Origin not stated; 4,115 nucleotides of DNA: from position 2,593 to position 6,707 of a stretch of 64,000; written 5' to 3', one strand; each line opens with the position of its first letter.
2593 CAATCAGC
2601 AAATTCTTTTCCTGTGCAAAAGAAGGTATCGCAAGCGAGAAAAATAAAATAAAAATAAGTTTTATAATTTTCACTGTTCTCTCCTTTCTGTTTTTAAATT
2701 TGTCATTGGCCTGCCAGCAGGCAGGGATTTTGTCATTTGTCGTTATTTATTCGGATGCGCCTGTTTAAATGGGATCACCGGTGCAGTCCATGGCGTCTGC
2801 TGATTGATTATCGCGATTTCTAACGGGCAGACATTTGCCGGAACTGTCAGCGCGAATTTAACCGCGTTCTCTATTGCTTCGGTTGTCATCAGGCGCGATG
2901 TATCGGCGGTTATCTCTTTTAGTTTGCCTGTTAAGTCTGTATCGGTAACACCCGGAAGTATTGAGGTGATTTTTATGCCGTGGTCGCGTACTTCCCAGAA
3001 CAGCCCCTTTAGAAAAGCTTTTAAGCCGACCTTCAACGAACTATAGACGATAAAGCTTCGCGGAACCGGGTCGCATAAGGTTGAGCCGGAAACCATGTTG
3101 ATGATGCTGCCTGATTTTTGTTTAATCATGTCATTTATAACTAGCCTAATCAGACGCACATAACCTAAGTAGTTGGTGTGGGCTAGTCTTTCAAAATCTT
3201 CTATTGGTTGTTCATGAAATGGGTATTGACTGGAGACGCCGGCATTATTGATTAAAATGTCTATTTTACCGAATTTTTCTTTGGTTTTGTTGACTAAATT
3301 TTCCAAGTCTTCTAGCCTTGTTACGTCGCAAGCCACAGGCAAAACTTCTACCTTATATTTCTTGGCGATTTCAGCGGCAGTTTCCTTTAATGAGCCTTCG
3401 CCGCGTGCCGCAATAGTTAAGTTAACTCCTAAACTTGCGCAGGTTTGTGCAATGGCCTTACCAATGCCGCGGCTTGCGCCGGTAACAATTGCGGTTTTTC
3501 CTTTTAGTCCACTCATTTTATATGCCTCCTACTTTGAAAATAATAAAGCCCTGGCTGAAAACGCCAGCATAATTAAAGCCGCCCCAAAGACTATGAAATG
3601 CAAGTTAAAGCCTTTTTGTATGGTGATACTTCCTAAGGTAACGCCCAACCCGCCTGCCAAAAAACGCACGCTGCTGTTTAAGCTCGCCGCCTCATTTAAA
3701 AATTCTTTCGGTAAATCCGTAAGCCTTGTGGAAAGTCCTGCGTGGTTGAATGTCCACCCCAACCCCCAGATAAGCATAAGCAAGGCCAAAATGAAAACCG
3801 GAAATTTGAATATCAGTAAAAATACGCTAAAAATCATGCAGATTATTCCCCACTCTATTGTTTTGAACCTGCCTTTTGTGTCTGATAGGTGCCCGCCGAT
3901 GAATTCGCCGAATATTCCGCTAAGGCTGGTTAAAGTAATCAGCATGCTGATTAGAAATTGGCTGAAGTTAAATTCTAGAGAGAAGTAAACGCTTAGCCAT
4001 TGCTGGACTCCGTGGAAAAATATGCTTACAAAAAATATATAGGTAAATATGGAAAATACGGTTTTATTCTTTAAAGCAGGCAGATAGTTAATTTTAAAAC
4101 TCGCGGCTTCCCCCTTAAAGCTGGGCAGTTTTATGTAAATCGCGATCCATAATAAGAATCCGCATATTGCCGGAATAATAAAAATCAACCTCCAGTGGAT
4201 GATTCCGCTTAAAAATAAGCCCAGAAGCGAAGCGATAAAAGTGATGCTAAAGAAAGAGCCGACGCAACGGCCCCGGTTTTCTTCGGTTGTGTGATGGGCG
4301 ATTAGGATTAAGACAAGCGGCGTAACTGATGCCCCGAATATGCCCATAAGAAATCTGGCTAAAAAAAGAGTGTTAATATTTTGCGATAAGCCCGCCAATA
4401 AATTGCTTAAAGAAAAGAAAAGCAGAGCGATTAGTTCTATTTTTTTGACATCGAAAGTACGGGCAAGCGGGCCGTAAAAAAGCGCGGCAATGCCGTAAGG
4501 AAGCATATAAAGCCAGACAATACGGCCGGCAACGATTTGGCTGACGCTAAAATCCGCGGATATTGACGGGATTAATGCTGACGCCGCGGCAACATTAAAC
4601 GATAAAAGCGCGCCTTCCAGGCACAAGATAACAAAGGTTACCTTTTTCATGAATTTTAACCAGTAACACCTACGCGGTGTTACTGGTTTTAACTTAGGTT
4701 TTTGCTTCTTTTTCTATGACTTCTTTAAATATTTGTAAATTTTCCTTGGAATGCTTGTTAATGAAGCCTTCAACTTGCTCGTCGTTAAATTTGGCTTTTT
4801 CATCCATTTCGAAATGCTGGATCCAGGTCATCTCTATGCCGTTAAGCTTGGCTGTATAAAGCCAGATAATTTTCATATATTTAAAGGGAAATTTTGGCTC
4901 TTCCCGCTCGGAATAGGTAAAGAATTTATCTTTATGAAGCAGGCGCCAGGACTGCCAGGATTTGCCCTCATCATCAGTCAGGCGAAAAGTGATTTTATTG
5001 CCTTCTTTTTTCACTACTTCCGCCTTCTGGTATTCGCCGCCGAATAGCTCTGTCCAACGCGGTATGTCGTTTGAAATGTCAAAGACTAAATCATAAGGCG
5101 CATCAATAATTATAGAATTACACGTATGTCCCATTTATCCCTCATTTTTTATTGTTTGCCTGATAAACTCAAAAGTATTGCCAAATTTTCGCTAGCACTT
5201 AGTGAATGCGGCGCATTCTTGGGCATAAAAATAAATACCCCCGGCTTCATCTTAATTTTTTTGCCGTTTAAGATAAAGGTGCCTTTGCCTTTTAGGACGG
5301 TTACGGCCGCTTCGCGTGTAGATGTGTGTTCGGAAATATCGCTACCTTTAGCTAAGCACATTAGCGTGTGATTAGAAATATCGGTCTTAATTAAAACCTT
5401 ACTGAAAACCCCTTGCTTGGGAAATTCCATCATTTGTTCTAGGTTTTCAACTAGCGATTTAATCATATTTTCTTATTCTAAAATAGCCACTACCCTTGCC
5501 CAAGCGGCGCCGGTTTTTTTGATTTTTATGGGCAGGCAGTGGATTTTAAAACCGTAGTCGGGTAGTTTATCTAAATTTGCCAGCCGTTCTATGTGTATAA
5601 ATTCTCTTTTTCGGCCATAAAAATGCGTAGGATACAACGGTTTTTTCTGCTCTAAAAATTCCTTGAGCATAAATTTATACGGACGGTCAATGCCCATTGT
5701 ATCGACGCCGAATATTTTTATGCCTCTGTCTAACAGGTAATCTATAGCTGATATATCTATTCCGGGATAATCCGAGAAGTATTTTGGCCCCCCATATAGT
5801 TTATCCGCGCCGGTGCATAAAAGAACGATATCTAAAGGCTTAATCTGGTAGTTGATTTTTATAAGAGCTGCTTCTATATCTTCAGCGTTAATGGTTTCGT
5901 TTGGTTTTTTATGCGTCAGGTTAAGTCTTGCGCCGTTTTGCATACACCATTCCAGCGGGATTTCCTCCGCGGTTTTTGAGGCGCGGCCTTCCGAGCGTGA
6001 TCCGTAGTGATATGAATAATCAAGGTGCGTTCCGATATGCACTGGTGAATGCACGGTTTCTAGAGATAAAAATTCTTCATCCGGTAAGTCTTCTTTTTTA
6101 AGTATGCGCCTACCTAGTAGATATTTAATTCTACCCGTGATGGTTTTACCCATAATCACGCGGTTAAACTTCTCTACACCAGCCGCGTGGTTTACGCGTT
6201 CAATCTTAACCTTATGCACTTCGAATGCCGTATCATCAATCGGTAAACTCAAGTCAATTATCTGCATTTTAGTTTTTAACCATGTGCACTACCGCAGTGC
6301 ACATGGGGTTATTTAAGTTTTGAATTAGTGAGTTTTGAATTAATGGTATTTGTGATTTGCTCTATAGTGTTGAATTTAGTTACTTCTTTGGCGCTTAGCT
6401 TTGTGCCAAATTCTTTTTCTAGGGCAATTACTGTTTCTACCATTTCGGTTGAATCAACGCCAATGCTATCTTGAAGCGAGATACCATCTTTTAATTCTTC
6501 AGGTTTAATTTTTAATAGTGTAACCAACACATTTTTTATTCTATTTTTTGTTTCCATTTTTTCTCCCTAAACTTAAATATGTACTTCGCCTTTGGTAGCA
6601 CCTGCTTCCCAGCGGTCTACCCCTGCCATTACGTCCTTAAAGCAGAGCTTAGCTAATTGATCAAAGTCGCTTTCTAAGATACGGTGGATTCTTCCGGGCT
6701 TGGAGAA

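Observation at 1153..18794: Type-II-PKS/FAS-like biosynthetic cluster with a B12-radical-SAM enzyme and tandem TIGR04076 protein, in an AT-rich acetogen-like bacterium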

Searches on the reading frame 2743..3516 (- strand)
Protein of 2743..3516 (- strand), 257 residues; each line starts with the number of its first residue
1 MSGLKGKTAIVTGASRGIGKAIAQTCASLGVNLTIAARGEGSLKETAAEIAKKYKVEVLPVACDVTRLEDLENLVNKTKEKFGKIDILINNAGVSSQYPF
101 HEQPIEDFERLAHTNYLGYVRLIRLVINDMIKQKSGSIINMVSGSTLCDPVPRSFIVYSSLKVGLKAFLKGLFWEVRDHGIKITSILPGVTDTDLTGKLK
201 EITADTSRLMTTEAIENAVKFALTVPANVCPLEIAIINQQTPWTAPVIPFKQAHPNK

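Call 3: search_protein_families(library=pfam, proteins=[window:2743-3516:-], max_evalue=0.01)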
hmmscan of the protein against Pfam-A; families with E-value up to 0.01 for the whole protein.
window:2743-3516:- (257 aa): 5 families
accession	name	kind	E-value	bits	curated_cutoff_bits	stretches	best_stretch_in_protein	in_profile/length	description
PF00106.31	adh_short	-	3.8e-52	177.1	26.6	1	7-200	1-191/195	short chain dehydrogenase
PF13561.12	adh_short_C2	-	2e-38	132.7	27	1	13-203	1-188/236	Enoyl-(Acyl carrier protein) reductase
PF08659.16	KR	-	1.1e-10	42.2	22.6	1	8-128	2-125/180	KR domain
PF01370.27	Epimerase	-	0.0013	18.6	20.9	1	10-126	2-102/240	NAD dependent epimerase/dehydratase family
PF02719.21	Polysacc_synt_2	-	0.0054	16.4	20.2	1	10-129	2-118/293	Polysaccharide biosynthesis protein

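Call 30: search_solved_structures(query=window:2743-3516:-, max_evalue=1e-25)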
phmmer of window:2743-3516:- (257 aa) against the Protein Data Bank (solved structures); distinct sequences matched with E-value up to 1e-25: 18.
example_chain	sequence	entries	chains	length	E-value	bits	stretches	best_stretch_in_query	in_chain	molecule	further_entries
2hq1_A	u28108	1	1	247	4.7e-31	111.2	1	4-228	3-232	Glucose/ribitol dehydrogenase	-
1vl8_A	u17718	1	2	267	2e-30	109.1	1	3-197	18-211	Gluconate 5-dehydrogenase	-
2jah_A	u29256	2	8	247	2.3e-29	105.7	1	2-234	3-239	CLAVULANIC ACID DEHYDROGENASE | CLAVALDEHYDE DEHYDROGENASE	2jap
8x89_A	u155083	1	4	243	2.5e-28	102.3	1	4-201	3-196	3-oxoacyl-[acyl-carrier-protein] reductase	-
9fe6_A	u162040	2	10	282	3.6e-28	101.8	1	3-197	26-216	SDR family oxidoreductase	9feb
2uvd_A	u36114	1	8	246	5.7e-28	101.1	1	4-212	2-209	3-OXOACYL-(ACYL-CARRIER-PROTEIN) REDUCTASE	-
4jro_A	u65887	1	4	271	2.7e-27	98.9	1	4-221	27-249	FabG protein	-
5vps_A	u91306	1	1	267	4.1e-27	98.3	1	3-199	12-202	Short-chain dehydrogenase/reductase SDR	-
4m8s_A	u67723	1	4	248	6.1e-27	97.7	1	3-211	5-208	Putative 3-oxoacyl-[acyl-carrier protein] reductase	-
4rzh_A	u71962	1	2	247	1.5e-26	96.5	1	1-227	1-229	3-oxoacyl-[acyl-carrier protein] reductase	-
5va8_A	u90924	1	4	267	3.2e-26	95.4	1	3-216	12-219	Short-chain dehydrogenase/reductase SDR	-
5idx_A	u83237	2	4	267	3.3e-26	95.4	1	3-199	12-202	Short-chain dehydrogenase/reductase SDR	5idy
3r1i_A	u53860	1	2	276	4.1e-26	95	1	3-200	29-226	Short-chain type dehydrogenase/reductase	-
3tzh_A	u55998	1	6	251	5e-26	94.8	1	3-202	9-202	3-oxoacyl-[acyl-carrier protein] reductase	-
5end_A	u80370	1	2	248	5.3e-26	94.7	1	3-202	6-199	3-oxoacyl-[acyl-carrier-protein] reductase FabG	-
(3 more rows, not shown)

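Call 44: search_protein_families(library=ncbifam, proteins=[window:2743-3516:-], max_evalue=0.00001)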
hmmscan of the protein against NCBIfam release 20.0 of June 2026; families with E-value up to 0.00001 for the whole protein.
window:2743-3516:- (257 aa): 226 families (the best 25 are shown)
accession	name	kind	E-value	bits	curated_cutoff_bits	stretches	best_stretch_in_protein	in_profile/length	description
NF005806.0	PRK07666.1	equivalog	4.7e-47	160.3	286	1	2-226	3-224/239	3-ketoacyl-ACP reductase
NF005594.0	PRK07326.1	equivalog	2.6e-42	145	271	1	3-236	3-229/237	SDR family oxidoreductase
NF004825.0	PRK06181.1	equivalog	1.4e-41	142.5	215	1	1-196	1-193/268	SDR family oxidoreductase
NF005559.1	PRK07231.1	subfamily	5.3e-41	140.7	215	1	4-208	2-203/249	glucose 1-dehydrogenase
NF004198.0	PRK05653.1-3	equivalog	4.8e-39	134.3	296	1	3-201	4-199/248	3-oxoacyl-ACP reductase FabG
NF005672.0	PRK07454.1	equivalog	3e-38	131.4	234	1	6-228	6-226/241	SDR family oxidoreductase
TIGR01830.1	3oxo_ACP_reduc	equivalog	1.1e-37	130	297.75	1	9-205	1-195/239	3-oxoacyl-[acyl-carrier-protein] reductase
NF005878.0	PRK07825.1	subfamily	1.3e-37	129.7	287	1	3-222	6-216/278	short chain dehydrogenase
NF006070.0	PRK08213.1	subfamily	5.5e-37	127.7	279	1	4-201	10-209/259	gluconate 5-dehydrogenase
NF009093.0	PRK12429.1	subfamily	4.9e-36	124.3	258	1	4-217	3-213/259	3-hydroxybutyrate dehydrogenase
NF005495.0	PRK07109.1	subfamily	5.3e-36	124.5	264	1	4-200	6-201/334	SDR family oxidoreductase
NF004521.0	PRK05866.1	equivalog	1.7e-35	122.6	368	1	4-233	38-266/294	SDR family oxidoreductase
NF004197.0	PRK05653.1-1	equivalog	7.8e-35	120.7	332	1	4-203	5-201/249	3-oxoacyl-ACP reductase FabG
TIGR01963.1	PHB_DH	subfamily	1.9e-34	119.1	307.05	1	7-219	2-210/255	3-hydroxybutyrate dehydrogenase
NF009466.0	PRK12826.1-2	subfamily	3.1e-34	118.6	222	1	7-203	4-199/248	3-oxoacyl-ACP reductase FabG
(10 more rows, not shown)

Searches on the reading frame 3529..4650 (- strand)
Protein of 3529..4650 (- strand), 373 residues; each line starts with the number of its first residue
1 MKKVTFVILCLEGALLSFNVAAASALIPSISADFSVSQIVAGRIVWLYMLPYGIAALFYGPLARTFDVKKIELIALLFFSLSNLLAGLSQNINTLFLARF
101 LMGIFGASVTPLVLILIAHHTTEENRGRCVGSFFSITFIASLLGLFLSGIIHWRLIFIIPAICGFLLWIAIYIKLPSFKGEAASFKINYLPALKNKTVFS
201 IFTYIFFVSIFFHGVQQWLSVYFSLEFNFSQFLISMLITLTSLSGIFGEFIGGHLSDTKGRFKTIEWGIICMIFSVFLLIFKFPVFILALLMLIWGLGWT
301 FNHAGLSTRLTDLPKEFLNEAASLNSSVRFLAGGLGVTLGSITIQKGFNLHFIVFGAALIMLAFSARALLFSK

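Call 3: search_protein_families(library=pfam, proteins=[window:3529-4650:-], max_evalue=0.01)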
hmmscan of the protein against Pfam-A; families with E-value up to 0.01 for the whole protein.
window:3529-4650:- (373 aa): 2 families
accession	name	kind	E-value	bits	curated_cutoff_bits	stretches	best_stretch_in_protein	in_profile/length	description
PF07690.21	MFS_1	-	4.9e-41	141.2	33.4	1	14-336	6-346/347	Major Facilitator Superfamily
PF00083.30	Sugar_tr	-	5.2e-08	32.6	22.3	1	37-171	44-188/452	Sugar (and other) transporter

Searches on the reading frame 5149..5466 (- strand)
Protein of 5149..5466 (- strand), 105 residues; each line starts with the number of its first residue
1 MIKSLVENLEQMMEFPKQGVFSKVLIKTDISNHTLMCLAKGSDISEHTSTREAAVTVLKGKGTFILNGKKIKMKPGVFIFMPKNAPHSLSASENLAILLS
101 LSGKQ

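Call 3: search_protein_families(library=pfam, proteins=[window:5149-5466:-], max_evalue=0.01)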
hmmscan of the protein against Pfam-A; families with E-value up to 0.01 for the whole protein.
window:5149-5466:- (105 aa): 3 families
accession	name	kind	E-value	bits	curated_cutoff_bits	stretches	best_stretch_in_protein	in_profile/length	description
PF07883.17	Cupin_2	-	4.8e-12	45.8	27.2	1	35-92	2-59/70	Cupin domain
PF02311.25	AraC_binding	-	0.00037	20.7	21.1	1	57-94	29-66/135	AraC-like ligand binding domain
PF12973.13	Cupin_7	-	0.0017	18.6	27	1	14-97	15-96/105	ChrR Cupin-like domain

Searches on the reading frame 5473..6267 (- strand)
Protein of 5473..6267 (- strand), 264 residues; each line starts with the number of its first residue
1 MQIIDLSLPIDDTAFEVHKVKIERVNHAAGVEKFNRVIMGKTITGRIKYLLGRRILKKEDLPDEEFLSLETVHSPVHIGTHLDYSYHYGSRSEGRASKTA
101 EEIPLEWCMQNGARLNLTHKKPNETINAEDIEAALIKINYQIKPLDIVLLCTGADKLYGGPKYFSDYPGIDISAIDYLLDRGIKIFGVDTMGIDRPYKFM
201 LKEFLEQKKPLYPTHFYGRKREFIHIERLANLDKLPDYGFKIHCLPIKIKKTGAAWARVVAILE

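Call 3: search_protein_families(library=pfam, proteins=[window:5473-6267:-], max_evalue=0.01)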
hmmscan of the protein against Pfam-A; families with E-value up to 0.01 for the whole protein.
window:5473-6267:- (264 aa): 1 family
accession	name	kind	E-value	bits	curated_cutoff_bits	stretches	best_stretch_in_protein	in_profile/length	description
PF04199.19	Cyclase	-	6e-28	98.3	23.1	1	4-195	1-142/142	Putative cyclase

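Call 6: search_protein_families(library=ncbifam, proteins=[window:5473-6267:-], max_evalue=0.01)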
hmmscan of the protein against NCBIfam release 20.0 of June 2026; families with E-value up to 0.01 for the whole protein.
window:5473-6267:- (264 aa): 1 family
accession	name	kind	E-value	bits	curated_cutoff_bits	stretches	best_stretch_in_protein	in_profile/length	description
TIGR03035.1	trp_arylform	equivalog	4.9e-05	23.4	223.05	1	74-260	43-202/206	arylformamidase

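Call 28: search_solved_structures(query=window:5473-6267:-, max_evalue=0.01)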
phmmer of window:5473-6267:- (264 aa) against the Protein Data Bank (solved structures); distinct sequences matched with E-value up to 0.01: 9.
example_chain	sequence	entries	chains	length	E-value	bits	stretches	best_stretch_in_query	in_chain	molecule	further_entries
5nnb_A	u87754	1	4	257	8.4e-05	25.6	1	166-262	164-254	isatin hydrolase A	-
5nna_A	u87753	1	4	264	9.1e-05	25.5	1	166-262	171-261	isatin hydrolase A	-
8hmo_A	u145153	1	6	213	0.00029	23.8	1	74-260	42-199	Metal-dependent hydrolase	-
2b0a_A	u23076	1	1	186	0.0023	20.8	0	143-193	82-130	Hypothetical protein MJ0783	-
4j0n_A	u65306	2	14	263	0.0053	19.7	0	167-261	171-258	Isatin hydrolase B | Putative uncharacterized protein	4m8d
1r61_A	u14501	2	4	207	0.006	19.5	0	70-260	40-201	metal-dependent hydrolase | Hydrolase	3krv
6bnn_A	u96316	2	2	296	0.0064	19.4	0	50-90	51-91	Lactoylglutathione lyase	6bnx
6bnz_A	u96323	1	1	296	0.0067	19.4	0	50-90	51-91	Lactoylglutathione lyase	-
5d7z_A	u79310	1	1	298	0.0073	19.2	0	50-90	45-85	Lactoylglutathione lyase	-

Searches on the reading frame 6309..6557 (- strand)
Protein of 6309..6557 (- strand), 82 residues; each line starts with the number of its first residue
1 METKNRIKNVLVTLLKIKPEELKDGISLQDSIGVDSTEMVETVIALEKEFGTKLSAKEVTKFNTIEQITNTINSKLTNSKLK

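Call 3: search_protein_families(library=pfam, proteins=[window:6309-6557:-], max_evalue=0.01)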
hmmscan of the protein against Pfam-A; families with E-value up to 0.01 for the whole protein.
window:6309-6557:- (82 aa): 2 families
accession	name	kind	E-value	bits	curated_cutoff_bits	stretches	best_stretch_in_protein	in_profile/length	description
PF00550.31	PP-binding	-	3.9e-10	40.3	20.8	1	6-71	2-66/67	Phosphopantetheine attachment site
PF23297.2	ACP_SdgA_C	-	4.9e-05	23.8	27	1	4-80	12-87/95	Highly reducing polyketide synthase sdgA, C-terminal ACP domain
